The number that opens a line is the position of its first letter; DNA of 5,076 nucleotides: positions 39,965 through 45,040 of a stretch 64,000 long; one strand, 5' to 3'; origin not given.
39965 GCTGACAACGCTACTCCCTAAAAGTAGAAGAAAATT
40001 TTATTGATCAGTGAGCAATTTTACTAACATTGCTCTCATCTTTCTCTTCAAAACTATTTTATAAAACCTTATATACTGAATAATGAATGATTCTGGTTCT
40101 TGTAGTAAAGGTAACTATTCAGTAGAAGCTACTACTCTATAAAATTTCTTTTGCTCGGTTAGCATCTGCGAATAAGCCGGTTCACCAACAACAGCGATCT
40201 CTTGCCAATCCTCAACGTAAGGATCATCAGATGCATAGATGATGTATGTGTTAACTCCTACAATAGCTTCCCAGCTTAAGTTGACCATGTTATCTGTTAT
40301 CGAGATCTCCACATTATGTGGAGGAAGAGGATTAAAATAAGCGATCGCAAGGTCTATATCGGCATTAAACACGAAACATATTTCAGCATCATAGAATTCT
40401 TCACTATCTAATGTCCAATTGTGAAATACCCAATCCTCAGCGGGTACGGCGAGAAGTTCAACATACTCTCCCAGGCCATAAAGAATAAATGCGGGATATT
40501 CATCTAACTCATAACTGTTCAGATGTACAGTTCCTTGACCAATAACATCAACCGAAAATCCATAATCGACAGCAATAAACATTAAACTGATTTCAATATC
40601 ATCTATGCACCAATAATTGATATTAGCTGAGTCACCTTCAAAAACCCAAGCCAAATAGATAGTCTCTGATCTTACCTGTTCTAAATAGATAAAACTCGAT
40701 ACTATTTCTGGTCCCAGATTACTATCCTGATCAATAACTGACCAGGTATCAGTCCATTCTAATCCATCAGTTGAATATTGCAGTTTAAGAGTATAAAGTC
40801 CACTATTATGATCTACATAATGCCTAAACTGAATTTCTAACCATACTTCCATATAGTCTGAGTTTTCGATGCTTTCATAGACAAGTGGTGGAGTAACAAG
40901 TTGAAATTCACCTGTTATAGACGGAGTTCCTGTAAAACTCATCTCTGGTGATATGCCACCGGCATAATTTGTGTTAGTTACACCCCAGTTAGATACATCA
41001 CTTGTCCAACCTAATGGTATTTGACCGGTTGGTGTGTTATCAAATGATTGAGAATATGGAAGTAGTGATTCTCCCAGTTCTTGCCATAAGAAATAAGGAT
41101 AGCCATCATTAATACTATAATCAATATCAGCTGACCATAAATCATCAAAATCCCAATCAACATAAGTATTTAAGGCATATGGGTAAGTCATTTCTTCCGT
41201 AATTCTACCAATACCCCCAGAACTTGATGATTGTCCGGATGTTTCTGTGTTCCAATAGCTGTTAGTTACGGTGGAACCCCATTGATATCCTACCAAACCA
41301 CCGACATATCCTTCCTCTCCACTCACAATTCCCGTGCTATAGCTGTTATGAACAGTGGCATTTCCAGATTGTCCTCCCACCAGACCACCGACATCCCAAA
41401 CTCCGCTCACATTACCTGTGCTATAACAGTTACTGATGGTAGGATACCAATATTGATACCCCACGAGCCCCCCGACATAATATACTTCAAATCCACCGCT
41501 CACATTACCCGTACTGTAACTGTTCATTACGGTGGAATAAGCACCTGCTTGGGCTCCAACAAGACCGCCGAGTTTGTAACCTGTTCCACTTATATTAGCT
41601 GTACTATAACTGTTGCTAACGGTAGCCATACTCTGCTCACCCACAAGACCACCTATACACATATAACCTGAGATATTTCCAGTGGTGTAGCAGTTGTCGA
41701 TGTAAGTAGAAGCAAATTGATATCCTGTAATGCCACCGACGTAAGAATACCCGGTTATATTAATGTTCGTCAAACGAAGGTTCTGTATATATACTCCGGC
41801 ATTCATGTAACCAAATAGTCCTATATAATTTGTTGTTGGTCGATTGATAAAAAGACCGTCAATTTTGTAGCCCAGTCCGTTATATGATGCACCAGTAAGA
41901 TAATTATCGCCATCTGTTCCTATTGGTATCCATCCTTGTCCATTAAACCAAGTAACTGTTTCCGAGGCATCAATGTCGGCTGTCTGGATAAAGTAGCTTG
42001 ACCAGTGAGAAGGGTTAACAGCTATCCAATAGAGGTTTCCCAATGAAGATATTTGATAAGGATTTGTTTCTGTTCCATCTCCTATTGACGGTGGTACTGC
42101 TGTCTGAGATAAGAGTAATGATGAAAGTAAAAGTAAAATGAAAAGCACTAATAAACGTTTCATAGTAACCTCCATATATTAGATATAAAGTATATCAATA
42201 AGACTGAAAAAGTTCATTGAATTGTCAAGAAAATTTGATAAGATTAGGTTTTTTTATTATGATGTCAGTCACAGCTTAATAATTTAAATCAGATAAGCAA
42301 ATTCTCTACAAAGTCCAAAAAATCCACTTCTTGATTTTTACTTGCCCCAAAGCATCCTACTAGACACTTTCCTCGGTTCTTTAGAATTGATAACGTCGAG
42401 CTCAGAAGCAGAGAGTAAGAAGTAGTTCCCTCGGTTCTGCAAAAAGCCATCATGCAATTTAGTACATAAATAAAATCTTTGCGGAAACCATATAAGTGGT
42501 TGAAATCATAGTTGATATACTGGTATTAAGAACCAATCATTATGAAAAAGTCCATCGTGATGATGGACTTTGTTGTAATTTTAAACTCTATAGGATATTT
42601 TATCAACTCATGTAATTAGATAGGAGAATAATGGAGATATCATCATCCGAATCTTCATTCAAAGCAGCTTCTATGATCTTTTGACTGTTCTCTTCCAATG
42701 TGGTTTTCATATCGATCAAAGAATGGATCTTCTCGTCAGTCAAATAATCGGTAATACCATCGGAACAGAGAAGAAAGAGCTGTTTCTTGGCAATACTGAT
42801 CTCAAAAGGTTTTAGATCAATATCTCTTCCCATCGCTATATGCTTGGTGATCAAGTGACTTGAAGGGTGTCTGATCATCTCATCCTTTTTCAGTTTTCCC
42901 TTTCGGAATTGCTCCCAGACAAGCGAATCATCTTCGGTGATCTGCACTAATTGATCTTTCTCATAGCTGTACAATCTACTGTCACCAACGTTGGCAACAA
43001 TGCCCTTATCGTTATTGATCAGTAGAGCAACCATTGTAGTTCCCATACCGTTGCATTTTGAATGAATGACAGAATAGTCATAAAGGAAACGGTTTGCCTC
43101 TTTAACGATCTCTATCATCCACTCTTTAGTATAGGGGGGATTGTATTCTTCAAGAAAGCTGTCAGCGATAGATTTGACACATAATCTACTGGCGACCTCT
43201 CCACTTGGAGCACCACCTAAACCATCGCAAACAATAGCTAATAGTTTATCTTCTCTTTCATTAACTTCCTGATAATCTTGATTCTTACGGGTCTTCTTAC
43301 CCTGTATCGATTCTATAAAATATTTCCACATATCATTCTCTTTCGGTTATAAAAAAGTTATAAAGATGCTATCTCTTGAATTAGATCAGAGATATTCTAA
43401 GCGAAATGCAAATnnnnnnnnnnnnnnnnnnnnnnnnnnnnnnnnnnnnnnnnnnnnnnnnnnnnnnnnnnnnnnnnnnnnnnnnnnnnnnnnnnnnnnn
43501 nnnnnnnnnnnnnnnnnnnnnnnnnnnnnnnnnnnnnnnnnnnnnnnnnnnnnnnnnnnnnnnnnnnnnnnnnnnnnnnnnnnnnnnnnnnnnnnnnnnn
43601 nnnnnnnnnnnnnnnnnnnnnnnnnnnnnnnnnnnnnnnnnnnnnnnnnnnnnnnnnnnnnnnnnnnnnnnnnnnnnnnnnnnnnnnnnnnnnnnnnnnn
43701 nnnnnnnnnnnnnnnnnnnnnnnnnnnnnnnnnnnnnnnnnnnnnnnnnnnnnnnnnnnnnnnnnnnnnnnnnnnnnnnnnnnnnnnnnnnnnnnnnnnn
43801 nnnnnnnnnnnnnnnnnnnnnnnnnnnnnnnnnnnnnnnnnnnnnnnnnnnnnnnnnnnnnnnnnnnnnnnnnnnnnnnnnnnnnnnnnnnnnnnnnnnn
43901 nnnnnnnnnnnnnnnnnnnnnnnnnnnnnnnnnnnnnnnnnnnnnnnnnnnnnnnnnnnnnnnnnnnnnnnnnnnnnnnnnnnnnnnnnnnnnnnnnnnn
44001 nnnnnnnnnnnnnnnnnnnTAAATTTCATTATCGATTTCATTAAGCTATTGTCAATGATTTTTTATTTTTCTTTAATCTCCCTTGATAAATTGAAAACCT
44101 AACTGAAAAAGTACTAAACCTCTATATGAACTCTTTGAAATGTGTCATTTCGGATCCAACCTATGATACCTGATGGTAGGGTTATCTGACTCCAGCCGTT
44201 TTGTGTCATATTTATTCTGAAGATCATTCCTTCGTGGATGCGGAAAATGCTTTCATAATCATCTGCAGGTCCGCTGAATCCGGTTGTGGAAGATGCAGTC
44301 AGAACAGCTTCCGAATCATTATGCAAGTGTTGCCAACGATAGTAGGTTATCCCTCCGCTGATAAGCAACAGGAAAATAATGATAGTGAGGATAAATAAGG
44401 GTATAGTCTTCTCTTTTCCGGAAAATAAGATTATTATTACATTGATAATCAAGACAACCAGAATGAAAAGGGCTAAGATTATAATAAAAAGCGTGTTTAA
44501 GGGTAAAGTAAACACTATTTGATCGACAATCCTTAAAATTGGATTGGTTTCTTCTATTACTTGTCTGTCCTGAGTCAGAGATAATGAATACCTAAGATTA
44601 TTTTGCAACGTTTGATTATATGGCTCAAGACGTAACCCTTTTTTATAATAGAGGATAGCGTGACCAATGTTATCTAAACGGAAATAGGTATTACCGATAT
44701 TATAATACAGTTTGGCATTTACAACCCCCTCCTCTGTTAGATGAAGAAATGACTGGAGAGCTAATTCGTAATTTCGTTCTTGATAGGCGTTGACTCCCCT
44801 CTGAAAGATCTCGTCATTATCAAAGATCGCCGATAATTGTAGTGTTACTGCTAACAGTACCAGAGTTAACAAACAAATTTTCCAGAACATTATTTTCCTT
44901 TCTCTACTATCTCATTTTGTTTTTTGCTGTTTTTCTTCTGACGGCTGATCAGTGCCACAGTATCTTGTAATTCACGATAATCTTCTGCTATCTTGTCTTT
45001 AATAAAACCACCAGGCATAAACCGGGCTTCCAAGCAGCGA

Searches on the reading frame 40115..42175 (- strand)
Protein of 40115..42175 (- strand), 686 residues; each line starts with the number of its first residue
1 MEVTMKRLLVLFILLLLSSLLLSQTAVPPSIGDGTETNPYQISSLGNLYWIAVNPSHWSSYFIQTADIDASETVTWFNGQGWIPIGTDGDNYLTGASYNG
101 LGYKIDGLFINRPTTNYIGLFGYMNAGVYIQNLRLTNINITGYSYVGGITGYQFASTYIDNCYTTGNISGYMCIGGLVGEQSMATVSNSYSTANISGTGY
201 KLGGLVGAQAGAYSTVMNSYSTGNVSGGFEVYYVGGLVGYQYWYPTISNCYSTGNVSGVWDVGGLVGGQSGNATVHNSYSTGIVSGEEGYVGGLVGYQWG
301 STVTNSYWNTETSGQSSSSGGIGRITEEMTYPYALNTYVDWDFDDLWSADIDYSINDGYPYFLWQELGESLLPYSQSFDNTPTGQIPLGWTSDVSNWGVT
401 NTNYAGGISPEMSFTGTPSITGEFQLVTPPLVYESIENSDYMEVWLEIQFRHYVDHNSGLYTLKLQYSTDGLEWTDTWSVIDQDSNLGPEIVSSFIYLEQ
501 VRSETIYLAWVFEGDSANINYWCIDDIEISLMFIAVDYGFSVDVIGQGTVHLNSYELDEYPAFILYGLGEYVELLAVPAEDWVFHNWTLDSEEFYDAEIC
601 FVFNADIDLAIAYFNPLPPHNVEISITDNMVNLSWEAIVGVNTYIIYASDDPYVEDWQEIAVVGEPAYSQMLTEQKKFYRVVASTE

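Call 19: search_protein_families(library=pfam, proteins=[window:40115-42175:-])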
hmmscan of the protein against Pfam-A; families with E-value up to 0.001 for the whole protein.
window:40115-42175:- (686 aa): 1 family
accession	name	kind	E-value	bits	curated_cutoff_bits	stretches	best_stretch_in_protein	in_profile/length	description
PF07581.17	Glug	-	2e-26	90.9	20.5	2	232-257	3-28/28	The GLUG motif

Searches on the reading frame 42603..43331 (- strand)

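Call 19: search_protein_families(library=pfam, proteins=[window:42603-43331:-])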
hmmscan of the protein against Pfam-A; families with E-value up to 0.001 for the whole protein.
window:42603-43331:- (242 aa): 3 families
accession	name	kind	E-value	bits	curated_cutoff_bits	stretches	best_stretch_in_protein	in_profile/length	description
PF13672.11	PP2C_2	-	9.8e-13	48.6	24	1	14-216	9-199/209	Protein phosphatase 2C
PF00481.26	PP2C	-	6.6e-10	39.5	20.3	1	92-134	96-139/255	Protein phosphatase 2C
PF07228.17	SpoIIE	-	3.9e-07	30.6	25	1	165-237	105-189/192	Stage II sporulation protein E (SpoIIE)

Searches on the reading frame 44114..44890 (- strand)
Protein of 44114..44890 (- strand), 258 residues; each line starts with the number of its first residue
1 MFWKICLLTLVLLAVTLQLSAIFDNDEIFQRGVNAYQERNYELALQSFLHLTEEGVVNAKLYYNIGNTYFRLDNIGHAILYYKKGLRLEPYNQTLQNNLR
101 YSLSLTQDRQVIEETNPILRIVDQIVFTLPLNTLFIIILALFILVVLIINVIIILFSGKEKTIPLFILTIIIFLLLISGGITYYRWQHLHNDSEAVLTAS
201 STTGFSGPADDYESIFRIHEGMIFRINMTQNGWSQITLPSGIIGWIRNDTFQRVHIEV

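Call 49: search_protein_families(library=pfam, proteins=[window:44114-44890:-], max_evalue=0.00001)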
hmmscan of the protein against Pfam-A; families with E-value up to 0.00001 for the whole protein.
window:44114-44890:- (258 aa): 3 families
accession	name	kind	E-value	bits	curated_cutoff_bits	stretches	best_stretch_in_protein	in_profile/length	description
PF00515.34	TPR_1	-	3.1e-08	33.5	27.8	1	59-92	1-34/34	Tetratricopeptide repeat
PF07719.23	TPR_2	-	5.2e-08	32.9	27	0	59-92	1-34/34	Tetratricopeptide repeat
PF13181.12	TPR_8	-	1e-06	28.8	25.7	1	59-91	1-33/34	Tetratricopeptide repeat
